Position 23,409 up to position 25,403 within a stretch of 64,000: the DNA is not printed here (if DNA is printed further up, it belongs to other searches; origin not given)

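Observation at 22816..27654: phoB and phoR separated by a secreted M43-like metzincin and a periplasmic HEAT-repeat protein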

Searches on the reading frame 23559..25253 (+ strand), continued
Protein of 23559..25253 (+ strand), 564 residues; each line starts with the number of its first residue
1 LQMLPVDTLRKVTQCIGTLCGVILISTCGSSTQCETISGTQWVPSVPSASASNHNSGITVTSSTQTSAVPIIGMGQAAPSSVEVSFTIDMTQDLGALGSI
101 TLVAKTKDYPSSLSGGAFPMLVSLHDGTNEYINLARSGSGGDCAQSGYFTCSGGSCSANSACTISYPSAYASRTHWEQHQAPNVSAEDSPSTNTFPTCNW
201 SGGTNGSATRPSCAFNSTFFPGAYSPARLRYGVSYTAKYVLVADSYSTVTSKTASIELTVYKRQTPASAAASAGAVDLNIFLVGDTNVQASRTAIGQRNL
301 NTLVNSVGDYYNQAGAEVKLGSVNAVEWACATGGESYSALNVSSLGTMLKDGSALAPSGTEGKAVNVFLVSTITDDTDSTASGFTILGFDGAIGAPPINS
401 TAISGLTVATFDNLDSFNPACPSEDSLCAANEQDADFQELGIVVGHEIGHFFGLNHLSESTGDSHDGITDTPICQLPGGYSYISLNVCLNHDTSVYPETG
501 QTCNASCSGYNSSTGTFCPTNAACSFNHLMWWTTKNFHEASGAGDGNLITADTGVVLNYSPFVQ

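Call 20: search_solved_structures(query=A1, max_evalue=1, show_alignments=2)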
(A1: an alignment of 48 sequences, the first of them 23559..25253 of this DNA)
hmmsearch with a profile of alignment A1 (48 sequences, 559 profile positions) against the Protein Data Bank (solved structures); distinct sequences matched with E-value up to 1: 48.
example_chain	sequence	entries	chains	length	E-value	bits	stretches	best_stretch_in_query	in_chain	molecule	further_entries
4dd8_A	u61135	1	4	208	0.0012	20.9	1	408-457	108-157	Disintegrin and metalloproteinase domain-containing protein 8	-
6r7w_A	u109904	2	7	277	0.0014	20.7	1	431-468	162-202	Mirolysin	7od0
2cki_A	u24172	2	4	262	0.0016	20.5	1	433-502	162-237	ULILYSIN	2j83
3lun_A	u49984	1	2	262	0.0026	19.8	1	433-485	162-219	Ulilysin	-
8cd8_A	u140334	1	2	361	0.0028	19.7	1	433-495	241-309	Ulilysin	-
3lum_A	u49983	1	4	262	0.0031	19.6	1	433-485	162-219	Ulilysin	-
3hy7_A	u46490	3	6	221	0.0042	19.1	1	413-450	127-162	A disintegrin and metalloproteinase with thrombospondin motifs 5 | Catalytic Domain of ADAMTS-5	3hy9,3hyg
3ljt_A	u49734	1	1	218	0.0043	19.1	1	413-450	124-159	A disintegrin and metalloproteinase with thrombospondin motifs 5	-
3b8z_A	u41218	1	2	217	0.0043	19.1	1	413-450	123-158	protein ADAMTS-5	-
6yjm_A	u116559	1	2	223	0.0044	19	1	413-450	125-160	A disintegrin and metalloproteinase with thrombospondin motifs 5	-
2rjq_A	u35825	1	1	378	0.011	17.8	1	413-450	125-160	ADAMTS-5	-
1wni_A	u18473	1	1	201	0.011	17.8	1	428-472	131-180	Trimerelysin II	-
1qua_A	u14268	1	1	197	0.011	17.7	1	431-449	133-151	ACUTOLYSIN-C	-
3hbv_P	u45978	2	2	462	0.012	17.6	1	435-460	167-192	Secreted protease C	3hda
1k7g_A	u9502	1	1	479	0.012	17.6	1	435-460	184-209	secreted protease C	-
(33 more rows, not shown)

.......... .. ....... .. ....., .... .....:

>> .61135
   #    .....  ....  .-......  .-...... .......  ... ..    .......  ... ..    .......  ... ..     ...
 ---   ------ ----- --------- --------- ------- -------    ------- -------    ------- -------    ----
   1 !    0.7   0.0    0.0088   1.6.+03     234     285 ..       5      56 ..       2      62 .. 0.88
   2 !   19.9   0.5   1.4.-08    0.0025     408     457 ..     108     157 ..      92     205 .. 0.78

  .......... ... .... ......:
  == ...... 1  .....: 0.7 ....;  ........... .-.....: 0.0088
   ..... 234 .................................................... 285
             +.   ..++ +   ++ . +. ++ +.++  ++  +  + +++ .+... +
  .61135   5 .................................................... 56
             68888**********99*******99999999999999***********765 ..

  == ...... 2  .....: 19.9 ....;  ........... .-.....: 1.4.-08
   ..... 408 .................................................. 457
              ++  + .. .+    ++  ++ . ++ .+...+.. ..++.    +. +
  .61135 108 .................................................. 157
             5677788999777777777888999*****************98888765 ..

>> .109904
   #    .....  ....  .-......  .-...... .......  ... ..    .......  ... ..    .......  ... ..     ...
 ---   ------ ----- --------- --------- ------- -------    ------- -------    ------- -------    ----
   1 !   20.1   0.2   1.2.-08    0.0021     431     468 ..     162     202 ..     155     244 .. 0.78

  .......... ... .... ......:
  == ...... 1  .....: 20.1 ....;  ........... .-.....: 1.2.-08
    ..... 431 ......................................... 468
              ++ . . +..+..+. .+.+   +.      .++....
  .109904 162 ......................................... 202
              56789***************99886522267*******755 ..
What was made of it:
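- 23559..25253 (+): Lipoprotein metzincin ('MET'). It comprises a lipoprotein signal (Cys28), an N-terminal ~240-aa beta-rich domain of unknown family, and a C-terminal Cys-rich metzincin catalytic domain (~275-564). A PDB profile search found ADAM8, mirolysin and ulilysin at E about 1e-3 (call 20).
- Closest known: Unicellular pappalysins. Same: These are the best sequence-level PDB matches around the active site and the following 'DTP' segment (mirolysin E 0.0014, ulilysin E 0.0016; call 20).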

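Call 25: predict_structure(alignment_id=A1)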
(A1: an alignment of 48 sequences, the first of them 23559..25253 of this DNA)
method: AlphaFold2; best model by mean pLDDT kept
length: 564 residues; sequences in the alignment: 48
mean_pLDDT: 88.7   pTM: 0.90
mean pLDDT of the five models: 88.7, 87.7, 86.5, 85.5, 84.8
residues with pLDDT >= 90: 382; 70-90: 125; 50-70: 41; < 50: 16
segments of 3 or more residues with pLDDT < 50: 1-10, 26-28
pLDDT, mean of each block of 10 residues (from residue 1): 42 56 51 89 96 95 98 97 98 96 98 97 98 86 93 92 94 93 91 95 84 93 95 98 97 98 86 86 98 97 96 91 98 96 95 97 97 78 78 95 97 97 93 93 95 81 74 72 80 82 87 84 76 79 78 92 95
secondary structure, 60 per line:
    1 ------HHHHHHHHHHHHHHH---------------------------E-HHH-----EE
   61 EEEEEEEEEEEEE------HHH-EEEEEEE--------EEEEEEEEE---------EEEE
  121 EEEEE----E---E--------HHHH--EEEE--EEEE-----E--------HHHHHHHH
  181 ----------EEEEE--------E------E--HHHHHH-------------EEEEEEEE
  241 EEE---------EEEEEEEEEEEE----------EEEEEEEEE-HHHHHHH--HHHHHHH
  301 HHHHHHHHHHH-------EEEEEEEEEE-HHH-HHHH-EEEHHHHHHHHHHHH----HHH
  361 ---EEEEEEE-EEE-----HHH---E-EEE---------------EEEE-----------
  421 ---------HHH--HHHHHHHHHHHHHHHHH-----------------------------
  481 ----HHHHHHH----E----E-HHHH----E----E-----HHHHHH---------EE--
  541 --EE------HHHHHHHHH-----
elements in order: H7-21 E59-73 E84-90 E99-107 E117-125 H143-146 E149-152 E155-158 H173-180 E191-195 H214-219 E233-243 E253-264 E275-283 H285-291 H294-311 E319-328 H334-337 E339-341 H342-353 E364-370 E372-374 E388-390 E406-409 H435-451 H485-491 H503-506 H522-527 H551-559
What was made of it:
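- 23559..25253 (+): The AF2 model has pLDDT 88.7 and pTM 0.90 (call 25).
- On Metzincin clan: A predicted helix spans 435-451 (call 25). The AF2 model has pLDDT 88.7 (call 25).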

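Call 27: fold_search(model_id=the predicted structure, library=pdb)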
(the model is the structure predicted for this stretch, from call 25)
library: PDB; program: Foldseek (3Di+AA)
matches with E <= 10: 705; with E <= 0.001: 12
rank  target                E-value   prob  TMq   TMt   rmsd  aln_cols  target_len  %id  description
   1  1r55_A                1.6e-04  1.00  0.20  0.50   4.6       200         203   12  Crystal structure of the catalytic domain of human ADAM 33 (released 2004-10-12)
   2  3hy9_B                3.3e-04  1.00  0.22  0.50   4.8       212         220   16  Crystal Structure of the Catalytic Domain of ADAMTS-5 in Complex with an Amino-2-indanol compound (released 2009-07-07)
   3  1nd1                  3.7e-04  1.00  0.21  0.53   4.1       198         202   14  Amino acid sequence and crystal structure of BaP1, a metalloproteinase from Bothrops asper snake venom that exerts multi (released 2003-11-04)
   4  6bdz_A                3.7e-04  1.00  0.27  0.35   6.9       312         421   10  ADAM10 Extracellular Domain Bound by the 11G2 Fab (released 2017-12-27)
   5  4dd8_C                5.3e-04  1.00  0.22  0.58   4.4       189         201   13  ADAM-8 metalloproteinase domain with bound batimastat (released 2012-06-06)
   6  1dth_A                5.3e-04  1.00  0.23  0.57   6.5       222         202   14  METALLOPROTEASE (released 1997-02-12)
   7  9clp_A                5.3e-04  1.00  0.23  0.30   7.4       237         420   15  Structure of ecarin from the venom of Kenyan saw-scaled viper in complex with the Fab of neutralizing antibody H11 (released 2024-09-11)
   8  2w12                  5.6e-04  1.00  0.20  0.52   5.5       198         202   13  High-resolution crystal structure of the P-I snake venom metalloproteinase BaP1 in complex with a peptidomimetic: insigh (released 2009-06-16)
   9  4dd8_B                5.6e-04  1.00  0.21  0.53   5.4       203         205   12  ADAM-8 metalloproteinase domain with bound batimastat (released 2012-06-06)
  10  4j4m_A                5.6e-04  1.00  0.20  0.53   5.0       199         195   12  Crystal structure of TM-1, a Trimeresurus mucrosquamatus venom metalloproteinase (released 2013-07-10)
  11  4dd8_D                8.6e-04  1.00  0.21  0.52   5.9       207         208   12  ADAM-8 metalloproteinase domain with bound batimastat (released 2012-06-06)
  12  4wki                  9.1e-04  1.00  0.21  0.51   3.9       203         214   14  Crystal structure of human ADAMTS-4 in complex with inhibitor 5-CHLORO-N-{[(4S)-4-(1-METHYL-1H-IMIDAZOL-2-YL)-2,5-DIOXOI (released 2014-12-10)
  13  1qua                  1.1e-03  1.00  0.22  0.57   3.8       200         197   12  CRYSTAL STRUCTURE OF ACUTOLYSIN-C, A HEMORRHAGIC TOXIN FROM THE SNAKE VENOM OF AGKISTRODON ACUTUS, AT 2.2 A RESOLUTION (released 2000-07-05)
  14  1r54_A                1.1e-03  1.00  0.20  0.50   5.2       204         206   15  Crystal structure of the catalytic domain of human ADAM33 (released 2004-10-12)
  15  4q1l_A                1.2e-03  1.00  0.21  0.54   4.9       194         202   14  Crystal structure of Leucurolysin-a complexed with an endogenous tripeptide (QSW). (released 2015-04-08)
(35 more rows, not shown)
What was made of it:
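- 23559..25253 (+): Foldseek's best PDB matches are ADAM33, ADAMTS-5 and snake-venom metalloproteinases (E 1.6e-4, probability 1.0, target TM 0.5-0.58; call 27).
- On Metzincin clan: All twelve matches at E ≤ 0.001 are ADAM, ADAMTS or snake-venom metalloproteinase catalytic domains, each at probability 1.0 (call 27).
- Closest known: Adamalysin/ADAM-type metzincins. Same: These are the best structural matches to the C-terminal half of the model (Foldseek E 1.6e-4 to 1e-3, probability 1.0, target TM 0.5-0.58, about 200 aligned residues; call 27).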

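Call 28: search_protein_representatives(alignment_id=A1)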
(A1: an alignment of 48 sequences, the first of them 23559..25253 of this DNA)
Query: 48 sequences, 559 profile positions. Proteins with E-value up to 0.001 (for the whole library): 2483; up to 1e-10: 846; up to 1e-30: 111. The best 150 are listed.
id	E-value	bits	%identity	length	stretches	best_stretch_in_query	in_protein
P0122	2.1e-224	762.9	-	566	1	11-559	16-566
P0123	9.4e-218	740.9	-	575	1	8-559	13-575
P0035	6.1e-216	735.0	-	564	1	17-559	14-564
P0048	8.2e-216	734.5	-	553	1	20-559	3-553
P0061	6.3e-214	728.3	-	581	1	1-559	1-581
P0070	3.6e-213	725.8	-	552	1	7-559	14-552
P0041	6.6e-213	725.0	-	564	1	7-559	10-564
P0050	1.7e-212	723.6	-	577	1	11-559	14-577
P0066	1.2e-206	704.3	-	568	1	9-559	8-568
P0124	2.6e-205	699.9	-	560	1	9-559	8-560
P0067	4.3e-205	699.1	-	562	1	7-559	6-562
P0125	8.0e-202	688.4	-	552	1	14-559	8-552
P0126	8.1e-201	685.0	-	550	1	14-559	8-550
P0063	1.8e-200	683.9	-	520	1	36-559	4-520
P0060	3.2e-200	683.1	-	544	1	14-559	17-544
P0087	5.0e-195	665.9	-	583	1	12-558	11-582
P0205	6.9e-33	130.7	-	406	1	249-489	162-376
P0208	2.0e-30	122.6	-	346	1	231-478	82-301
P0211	1.7e-28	116.1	-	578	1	256-489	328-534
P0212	4.4e-28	114.8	-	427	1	257-488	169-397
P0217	8.7e-27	110.6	-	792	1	250-486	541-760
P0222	8.0e-26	107.4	-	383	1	249-491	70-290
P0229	7.4e-25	104.2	-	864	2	246-404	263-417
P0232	1.5e-24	103.2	-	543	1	250-485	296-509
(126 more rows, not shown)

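Call 29: find_related_loci(query=A1, collection=metagenome_contigs, flank=7000)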
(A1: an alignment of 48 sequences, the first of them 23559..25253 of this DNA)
Query A1 (564 aa) in metagenome_contigs; peptide patterns used: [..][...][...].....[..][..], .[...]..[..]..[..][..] (x = any residue, [..] = any of these).
600 stretches matched a pattern (row limit reached: there are more); 17 encode a relative of the query (tblastn E <= 1e-3); 17 distinct loci.
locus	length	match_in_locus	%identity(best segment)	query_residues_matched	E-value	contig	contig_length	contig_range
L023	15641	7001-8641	43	16-564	5e-135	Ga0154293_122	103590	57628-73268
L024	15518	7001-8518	45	33-564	1e-129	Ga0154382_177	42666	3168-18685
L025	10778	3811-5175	36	87-547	9e-79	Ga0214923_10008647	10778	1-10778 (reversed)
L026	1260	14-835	42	270-564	9e-74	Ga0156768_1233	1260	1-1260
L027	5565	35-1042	38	234-563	1e-54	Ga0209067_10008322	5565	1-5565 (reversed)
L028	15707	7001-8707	33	23-564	6e-76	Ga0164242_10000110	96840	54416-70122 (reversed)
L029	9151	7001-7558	28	269-476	2e-12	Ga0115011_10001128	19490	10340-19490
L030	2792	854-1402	30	276-484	7e-11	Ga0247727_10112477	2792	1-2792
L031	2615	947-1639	28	226-477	9e-11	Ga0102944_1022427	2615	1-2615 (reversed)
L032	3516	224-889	30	251-474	3e-10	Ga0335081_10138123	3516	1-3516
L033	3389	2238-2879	28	218-471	4e-10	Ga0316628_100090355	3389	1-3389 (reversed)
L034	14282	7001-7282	27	358-474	1e-7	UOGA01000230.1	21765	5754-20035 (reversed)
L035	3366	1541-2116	22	257-476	6e-7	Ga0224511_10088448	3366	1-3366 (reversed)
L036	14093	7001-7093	58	441-473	6e-6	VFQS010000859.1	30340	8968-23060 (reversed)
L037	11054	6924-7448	25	274-472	3e-5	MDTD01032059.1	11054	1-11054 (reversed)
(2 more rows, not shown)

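Call 38: search_protein_families(library=pfam, proteins=[L018:8442-8864:+, P0205, P0208, P0211, P0212, P0217, P0222, P0232], max_evalue=0.1)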
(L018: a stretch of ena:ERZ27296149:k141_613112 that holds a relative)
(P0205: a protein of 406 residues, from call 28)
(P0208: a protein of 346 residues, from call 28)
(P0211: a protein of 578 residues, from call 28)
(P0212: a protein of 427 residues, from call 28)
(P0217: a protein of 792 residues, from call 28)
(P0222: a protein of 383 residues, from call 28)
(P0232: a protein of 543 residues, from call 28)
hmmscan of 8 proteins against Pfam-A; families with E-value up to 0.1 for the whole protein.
L018:8442-8864:+ (140 aa): 0 families

P0205 (406 aa): 6 families
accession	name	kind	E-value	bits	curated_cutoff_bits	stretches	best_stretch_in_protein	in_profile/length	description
PF13583.11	Reprolysin_4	-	0.0022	18.1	22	1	318-343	135-159/203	Metallo-peptidase family M12B Reprolysin-like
PF13582.12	Reprolysin_3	-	0.0025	18.8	22.4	1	289-336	82-123/123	Metallo-peptidase family M12B Reprolysin-like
PF05572.19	Peptidase_M43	-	0.0027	18.1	23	1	318-374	67-123/152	Pregnancy-associated plasma protein-A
PF13574.12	Reprolysin_2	-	0.0064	16.8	27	1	187-344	24-147/195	Metallo-peptidase family M12B Reprolysin-like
PF13688.12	Reprolysin_5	-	0.0081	16.8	27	1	293-353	108-169/196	Metallo-peptidase family M12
PF00413.30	Peptidase_M10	-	0.019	15.3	24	1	319-340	108-129/159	Matrixin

P0208 (346 aa): 6 families
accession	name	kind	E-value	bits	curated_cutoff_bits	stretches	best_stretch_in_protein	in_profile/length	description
PF13574.12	Reprolysin_2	-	0.001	19.4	27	1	145-305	10-173/195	Metallo-peptidase family M12B Reprolysin-like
PF13583.11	Reprolysin_4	-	0.0012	18.9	22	1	165-277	57-158/203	Metallo-peptidase family M12B Reprolysin-like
PF13582.12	Reprolysin_3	-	0.0027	18.7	22.4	1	144-270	5-122/123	Metallo-peptidase family M12B Reprolysin-like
PF13688.12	Reprolysin_5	-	0.0052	17.5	27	1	144-291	30-172/196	Metallo-peptidase family M12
PF05572.19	Peptidase_M43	-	0.017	15.5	23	1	254-293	68-110/152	Pregnancy-associated plasma protein-A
PF00413.30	Peptidase_M10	-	0.047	14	24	0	255-279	109-133/159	Matrixin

P0211 (578 aa): 6 families
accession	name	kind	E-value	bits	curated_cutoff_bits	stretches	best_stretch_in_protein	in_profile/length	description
PF13583.11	Reprolysin_4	-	0.00032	20.8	22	1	478-501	137-160/203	Metallo-peptidase family M12B Reprolysin-like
PF13646.12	HEAT_2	-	0.0005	20.7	27.7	2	116-161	14-58/88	HEAT repeats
PF13582.12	Reprolysin_3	-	0.00057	20.8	22.4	1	365-493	4-123/123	Metallo-peptidase family M12B Reprolysin-like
PF05572.19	Peptidase_M43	-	0.00072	19.9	23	1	473-523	65-117/152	Pregnancy-associated plasma protein-A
PF13688.12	Reprolysin_5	-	0.0015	19.2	27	1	422-524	88-185/196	Metallo-peptidase family M12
PF00413.30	Peptidase_M10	-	0.01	16.1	24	1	476-496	108-128/159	Matrixin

P0212 (427 aa): 8 families
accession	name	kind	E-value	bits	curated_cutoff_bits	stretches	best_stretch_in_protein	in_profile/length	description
PF00413.30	Peptidase_M10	-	4.5e-05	23.8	24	1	77-359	46-132/159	Matrixin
PF13583.11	Reprolysin_4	-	0.0012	18.9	22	1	334-358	137-160/203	Metallo-peptidase family M12B Reprolysin-like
PF13688.12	Reprolysin_5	-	0.0025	18.5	27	1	333-383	141-180/196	Metallo-peptidase family M12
PF05572.19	Peptidase_M43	-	0.0085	16.5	23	1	335-384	70-113/152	Pregnancy-associated plasma protein-A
PF01400.30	Astacin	-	0.02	15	22.5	1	336-354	81-99/189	Astacin (Peptidase family M12A)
PF13574.12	Reprolysin_2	-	0.029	14.7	27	1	253-378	58-159/195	Metallo-peptidase family M12B Reprolysin-like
PF01683.23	EB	-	0.031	14.8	24.3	1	24-49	19-44/52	EB module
PF13582.12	Reprolysin_3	-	0.074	14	22.4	0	332-350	105-123/123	Metallo-peptidase family M12B Reprolysin-like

P0217 (792 aa): 6 families
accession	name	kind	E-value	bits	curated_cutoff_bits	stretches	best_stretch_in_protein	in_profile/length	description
PF13688.12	Reprolysin_5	-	6.6e-09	36.7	27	1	586-770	27-188/196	Metallo-peptidase family M12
PF13582.12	Reprolysin_3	-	2.9e-07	31.5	22.4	1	586-723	2-123/123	Metallo-peptidase family M12B Reprolysin-like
PF13574.12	Reprolysin_2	-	4.9e-06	27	27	1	552-752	11-169/195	Metallo-peptidase family M12B Reprolysin-like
PF05572.19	Peptidase_M43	-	9.9e-06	26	23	1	703-762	65-124/152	Pregnancy-associated plasma protein-A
PF00413.30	Peptidase_M10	-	0.0061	16.9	24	1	701-726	103-128/159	Matrixin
PF13583.11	Reprolysin_4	-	0.0065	16.6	22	1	680-729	121-158/203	Metallo-peptidase family M12B Reprolysin-like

P0222 (383 aa): 7 families
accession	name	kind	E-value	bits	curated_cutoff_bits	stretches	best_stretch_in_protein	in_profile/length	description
PF13582.12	Reprolysin_3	-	0.00022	22.2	22.4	1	117-247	2-123/123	Metallo-peptidase family M12B Reprolysin-like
PF13583.11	Reprolysin_4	-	0.00037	20.6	22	1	229-253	135-158/203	Metallo-peptidase family M12B Reprolysin-like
PF05572.19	Peptidase_M43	-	0.00038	20.9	23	1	227-295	65-134/152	Pregnancy-associated plasma protein-A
PF13688.12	Reprolysin_5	-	0.00075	20.2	27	1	227-268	138-173/196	Metallo-peptidase family M12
PF10462.15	Peptidase_M66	-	0.016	14.6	20.6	1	209-249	176-211/306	Peptidase M66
PF13574.12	Reprolysin_2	-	0.043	14.1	27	0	214-296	108-175/195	Metallo-peptidase family M12B Reprolysin-like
PF00413.30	Peptidase_M10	-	0.061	13.6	24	1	231-251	109-129/159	Matrixin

P0232 (543 aa): 7 families
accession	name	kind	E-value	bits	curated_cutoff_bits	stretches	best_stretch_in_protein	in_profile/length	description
PF13583.11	Reprolysin_4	-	0.00034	20.8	22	1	436-491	123-170/203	Metallo-peptidase family M12B Reprolysin-like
PF13688.12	Reprolysin_5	-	0.00084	20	27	1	444-498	131-180/196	Metallo-peptidase family M12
PF12388.14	Peptidase_M57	-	0.0013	19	21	1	424-472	100-149/212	Dual-action HEIGH metallo-peptidase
PF05572.19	Peptidase_M43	-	0.013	15.9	23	1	456-498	68-112/152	Pregnancy-associated plasma protein-A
PF13582.12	Reprolysin_3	-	0.015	16.3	22.4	1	426-472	78-122/123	Metallo-peptidase family M12B Reprolysin-like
PF13574.12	Reprolysin_2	-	0.073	13.4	27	0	458-502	127-170/195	Metallo-peptidase family M12B Reprolysin-like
PF00413.30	Peptidase_M10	-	0.093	13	24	0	458-476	110-128/159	Matrixin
